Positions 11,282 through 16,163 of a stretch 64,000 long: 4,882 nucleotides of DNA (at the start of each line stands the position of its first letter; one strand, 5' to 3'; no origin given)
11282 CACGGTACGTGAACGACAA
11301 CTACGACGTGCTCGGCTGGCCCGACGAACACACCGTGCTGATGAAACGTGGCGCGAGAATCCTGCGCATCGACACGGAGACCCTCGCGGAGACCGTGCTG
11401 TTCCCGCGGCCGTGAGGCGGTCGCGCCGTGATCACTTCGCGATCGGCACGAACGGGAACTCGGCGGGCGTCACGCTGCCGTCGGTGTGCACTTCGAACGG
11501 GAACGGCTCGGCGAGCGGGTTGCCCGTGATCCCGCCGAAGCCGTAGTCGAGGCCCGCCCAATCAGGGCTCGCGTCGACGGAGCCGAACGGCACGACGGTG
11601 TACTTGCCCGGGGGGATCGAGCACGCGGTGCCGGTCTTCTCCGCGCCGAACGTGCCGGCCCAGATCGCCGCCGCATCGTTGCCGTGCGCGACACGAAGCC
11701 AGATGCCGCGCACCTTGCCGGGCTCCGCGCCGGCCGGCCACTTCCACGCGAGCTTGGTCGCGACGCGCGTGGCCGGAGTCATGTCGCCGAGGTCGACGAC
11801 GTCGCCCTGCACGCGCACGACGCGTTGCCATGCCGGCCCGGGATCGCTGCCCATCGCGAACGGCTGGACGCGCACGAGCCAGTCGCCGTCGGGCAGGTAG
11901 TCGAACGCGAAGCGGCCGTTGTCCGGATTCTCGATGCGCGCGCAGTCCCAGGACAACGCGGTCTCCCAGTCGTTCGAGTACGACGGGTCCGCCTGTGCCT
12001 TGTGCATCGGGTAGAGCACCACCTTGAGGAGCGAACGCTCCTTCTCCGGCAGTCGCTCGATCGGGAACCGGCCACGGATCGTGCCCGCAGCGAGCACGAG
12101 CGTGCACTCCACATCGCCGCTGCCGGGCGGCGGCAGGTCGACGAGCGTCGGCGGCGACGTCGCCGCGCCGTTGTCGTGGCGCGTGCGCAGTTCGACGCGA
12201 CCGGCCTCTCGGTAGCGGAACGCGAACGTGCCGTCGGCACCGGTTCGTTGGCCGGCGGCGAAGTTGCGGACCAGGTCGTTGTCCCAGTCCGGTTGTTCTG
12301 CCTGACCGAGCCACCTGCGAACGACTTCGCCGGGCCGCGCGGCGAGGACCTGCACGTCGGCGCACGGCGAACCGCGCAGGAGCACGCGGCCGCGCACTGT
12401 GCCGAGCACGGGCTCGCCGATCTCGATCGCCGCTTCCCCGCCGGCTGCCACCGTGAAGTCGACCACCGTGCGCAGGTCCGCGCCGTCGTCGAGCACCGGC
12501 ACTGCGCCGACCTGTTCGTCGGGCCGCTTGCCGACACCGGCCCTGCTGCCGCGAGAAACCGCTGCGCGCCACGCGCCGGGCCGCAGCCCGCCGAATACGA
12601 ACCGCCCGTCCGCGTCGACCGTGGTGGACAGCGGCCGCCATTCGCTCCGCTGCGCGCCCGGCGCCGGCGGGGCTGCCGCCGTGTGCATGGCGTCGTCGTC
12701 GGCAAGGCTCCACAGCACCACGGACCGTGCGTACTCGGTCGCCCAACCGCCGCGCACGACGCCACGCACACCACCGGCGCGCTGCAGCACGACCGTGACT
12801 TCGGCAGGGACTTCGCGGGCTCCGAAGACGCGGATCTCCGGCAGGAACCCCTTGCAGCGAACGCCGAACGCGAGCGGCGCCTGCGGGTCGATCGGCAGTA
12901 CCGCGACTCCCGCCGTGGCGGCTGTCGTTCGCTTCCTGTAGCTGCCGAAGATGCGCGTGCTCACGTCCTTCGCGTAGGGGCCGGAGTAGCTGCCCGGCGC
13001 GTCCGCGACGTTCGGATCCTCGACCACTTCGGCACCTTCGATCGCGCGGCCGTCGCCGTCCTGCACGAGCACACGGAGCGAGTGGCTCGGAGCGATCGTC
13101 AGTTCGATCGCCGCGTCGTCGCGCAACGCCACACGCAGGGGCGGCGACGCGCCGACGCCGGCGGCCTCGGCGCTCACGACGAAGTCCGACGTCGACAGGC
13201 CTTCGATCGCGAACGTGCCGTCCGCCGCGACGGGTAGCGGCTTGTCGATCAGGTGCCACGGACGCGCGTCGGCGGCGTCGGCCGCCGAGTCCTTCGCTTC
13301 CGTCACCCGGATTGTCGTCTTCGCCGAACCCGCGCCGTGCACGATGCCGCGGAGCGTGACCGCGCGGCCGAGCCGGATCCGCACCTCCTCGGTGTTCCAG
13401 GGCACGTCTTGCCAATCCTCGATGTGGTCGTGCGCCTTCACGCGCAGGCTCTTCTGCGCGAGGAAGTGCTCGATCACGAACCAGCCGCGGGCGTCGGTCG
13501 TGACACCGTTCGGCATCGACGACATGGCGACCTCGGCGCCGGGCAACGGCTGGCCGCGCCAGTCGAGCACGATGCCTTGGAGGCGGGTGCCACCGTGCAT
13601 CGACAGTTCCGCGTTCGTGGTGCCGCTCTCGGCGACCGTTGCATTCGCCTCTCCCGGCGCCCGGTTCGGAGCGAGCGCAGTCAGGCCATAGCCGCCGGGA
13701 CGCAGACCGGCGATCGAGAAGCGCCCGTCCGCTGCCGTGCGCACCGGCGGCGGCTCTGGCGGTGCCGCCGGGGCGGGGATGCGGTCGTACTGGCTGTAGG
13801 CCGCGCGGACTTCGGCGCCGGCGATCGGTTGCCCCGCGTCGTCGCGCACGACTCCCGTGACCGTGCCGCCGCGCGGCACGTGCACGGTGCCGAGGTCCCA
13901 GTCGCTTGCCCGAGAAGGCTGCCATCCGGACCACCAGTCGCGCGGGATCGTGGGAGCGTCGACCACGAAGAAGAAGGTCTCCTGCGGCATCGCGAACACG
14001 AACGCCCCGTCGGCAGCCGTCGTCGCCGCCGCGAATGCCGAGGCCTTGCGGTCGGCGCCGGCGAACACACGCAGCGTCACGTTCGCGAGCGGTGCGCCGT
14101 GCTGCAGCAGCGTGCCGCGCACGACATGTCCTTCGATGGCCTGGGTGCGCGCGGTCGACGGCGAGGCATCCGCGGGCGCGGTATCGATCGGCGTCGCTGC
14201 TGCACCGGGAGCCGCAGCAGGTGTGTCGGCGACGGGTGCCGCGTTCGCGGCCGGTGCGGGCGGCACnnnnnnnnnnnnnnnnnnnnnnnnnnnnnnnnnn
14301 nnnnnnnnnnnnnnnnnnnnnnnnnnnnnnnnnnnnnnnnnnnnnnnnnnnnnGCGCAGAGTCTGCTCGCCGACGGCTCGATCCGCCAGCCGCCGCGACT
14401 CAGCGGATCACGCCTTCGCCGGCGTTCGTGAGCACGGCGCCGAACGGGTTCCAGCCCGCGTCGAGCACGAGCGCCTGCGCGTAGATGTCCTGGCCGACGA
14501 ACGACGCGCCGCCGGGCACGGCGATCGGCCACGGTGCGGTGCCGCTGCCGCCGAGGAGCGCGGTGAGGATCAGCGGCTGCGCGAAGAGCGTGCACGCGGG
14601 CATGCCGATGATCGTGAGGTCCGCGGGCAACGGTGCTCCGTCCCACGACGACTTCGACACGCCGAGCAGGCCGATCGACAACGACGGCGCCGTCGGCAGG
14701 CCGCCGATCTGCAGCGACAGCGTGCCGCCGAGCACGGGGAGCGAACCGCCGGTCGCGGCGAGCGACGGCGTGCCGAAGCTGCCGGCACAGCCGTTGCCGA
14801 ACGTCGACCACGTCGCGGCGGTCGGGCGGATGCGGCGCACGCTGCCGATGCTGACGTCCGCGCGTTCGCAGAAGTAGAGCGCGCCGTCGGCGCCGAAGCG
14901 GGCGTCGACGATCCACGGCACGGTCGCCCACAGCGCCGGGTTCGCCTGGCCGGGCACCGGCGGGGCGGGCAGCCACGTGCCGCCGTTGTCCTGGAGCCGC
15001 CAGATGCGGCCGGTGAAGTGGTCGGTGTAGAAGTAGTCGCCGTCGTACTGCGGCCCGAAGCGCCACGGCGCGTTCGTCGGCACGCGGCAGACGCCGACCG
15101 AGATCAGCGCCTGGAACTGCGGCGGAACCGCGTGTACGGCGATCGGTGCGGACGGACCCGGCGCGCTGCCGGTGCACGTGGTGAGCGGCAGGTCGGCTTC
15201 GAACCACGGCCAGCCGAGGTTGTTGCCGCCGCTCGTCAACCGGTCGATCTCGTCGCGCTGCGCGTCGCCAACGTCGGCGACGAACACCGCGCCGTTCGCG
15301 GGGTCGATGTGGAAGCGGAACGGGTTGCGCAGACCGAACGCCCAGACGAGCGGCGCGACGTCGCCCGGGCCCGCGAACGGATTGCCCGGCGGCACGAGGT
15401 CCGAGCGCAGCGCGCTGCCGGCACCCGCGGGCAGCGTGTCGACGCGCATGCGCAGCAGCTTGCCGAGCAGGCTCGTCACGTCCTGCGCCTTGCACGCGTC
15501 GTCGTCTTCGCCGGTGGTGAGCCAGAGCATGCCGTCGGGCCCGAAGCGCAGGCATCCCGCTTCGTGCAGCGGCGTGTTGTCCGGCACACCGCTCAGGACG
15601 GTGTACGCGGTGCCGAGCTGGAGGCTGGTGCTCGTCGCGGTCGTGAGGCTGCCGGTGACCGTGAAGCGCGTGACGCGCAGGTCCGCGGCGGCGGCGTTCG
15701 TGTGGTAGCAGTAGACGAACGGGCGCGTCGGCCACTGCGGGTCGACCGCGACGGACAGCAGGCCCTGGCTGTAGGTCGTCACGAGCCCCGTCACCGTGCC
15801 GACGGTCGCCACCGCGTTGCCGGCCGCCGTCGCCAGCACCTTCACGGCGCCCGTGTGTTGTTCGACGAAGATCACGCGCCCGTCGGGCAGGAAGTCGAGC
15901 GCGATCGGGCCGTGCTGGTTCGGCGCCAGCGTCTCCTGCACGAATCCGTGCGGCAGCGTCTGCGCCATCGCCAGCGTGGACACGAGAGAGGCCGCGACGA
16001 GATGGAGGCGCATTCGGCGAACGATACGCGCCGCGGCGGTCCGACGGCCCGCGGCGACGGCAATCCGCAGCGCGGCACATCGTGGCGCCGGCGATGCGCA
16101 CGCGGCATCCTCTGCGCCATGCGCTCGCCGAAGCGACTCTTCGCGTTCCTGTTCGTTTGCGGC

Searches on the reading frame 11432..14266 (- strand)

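Call 39: search_protein_families(library=pfam, proteins=[window:11432-14266:-], max_evalue=0.001)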
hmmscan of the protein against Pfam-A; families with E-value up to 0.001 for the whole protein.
window:11432-14266:- (944 aa): 9 families
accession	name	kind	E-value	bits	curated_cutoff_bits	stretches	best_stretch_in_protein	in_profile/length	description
PF13620.12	CarboxypepD_reg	-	9.4e-35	119.3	32.3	2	135-223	1-81/82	Carboxypeptidase regulatory-like domain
PF10670.15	DUF4198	-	7.9e-21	75.6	34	2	31-100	131-202/209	Domain of unknown function (DUF4198)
PF13715.12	CarbopepD_reg_2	-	6.2e-10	39.4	32.2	1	230-277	2-51/88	CarboxypepD_reg-like domain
PF20598.4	DUF6795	-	2.1e-07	31.6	27.4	0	49-93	1-45/103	Domain of unknown function (DUF6795)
PF02369.22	Big_1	-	8e-06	26.3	34.9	0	135-164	20-50/93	Bacterial Ig-like domain (group 1)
PF09430.16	EMC7_beta-sandw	-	3.2e-05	24.5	26.6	0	345-383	24-61/122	ER membrane protein complex subunit 7, beta-sandwich domain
PF15976.11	CooC_C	-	0.0001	22.7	29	0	231-282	21-70/93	CS1-pili formation C-terminal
PF14686.12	fn3_3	-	0.00036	20.7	24.4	0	176-218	30-74/75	Polysaccharide lyase family 4, domain II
PF17210.9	SdrD_B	-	0.00079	20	29.7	0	547-572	41-66/112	SdrD B-like domain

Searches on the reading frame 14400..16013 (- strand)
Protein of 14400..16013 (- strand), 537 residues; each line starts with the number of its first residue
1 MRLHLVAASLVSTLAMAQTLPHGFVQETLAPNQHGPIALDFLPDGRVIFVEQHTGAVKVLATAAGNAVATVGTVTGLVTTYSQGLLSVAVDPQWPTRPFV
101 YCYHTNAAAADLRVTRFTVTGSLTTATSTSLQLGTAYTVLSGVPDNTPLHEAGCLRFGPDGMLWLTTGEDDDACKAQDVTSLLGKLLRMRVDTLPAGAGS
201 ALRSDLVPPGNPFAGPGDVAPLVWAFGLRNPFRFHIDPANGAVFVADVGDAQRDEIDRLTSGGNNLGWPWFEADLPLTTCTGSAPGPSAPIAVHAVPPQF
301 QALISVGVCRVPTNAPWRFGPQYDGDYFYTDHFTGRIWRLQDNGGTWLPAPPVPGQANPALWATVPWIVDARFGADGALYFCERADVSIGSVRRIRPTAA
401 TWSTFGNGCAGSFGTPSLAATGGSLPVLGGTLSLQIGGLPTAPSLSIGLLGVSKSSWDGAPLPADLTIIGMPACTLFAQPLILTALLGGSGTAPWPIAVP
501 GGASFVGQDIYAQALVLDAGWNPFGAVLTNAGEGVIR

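Call 11: search_protein_families(library=pfam, proteins=[window:14400-16013:-], max_evalue=0.001)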
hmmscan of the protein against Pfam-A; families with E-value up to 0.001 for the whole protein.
window:14400-16013:- (537 aa): 1 family
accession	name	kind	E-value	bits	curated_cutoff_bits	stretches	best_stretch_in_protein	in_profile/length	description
PF07995.17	GSDH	-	1.6e-35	123.4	25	1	36-272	4-223/332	Glucose / Sorbosone dehydrogenase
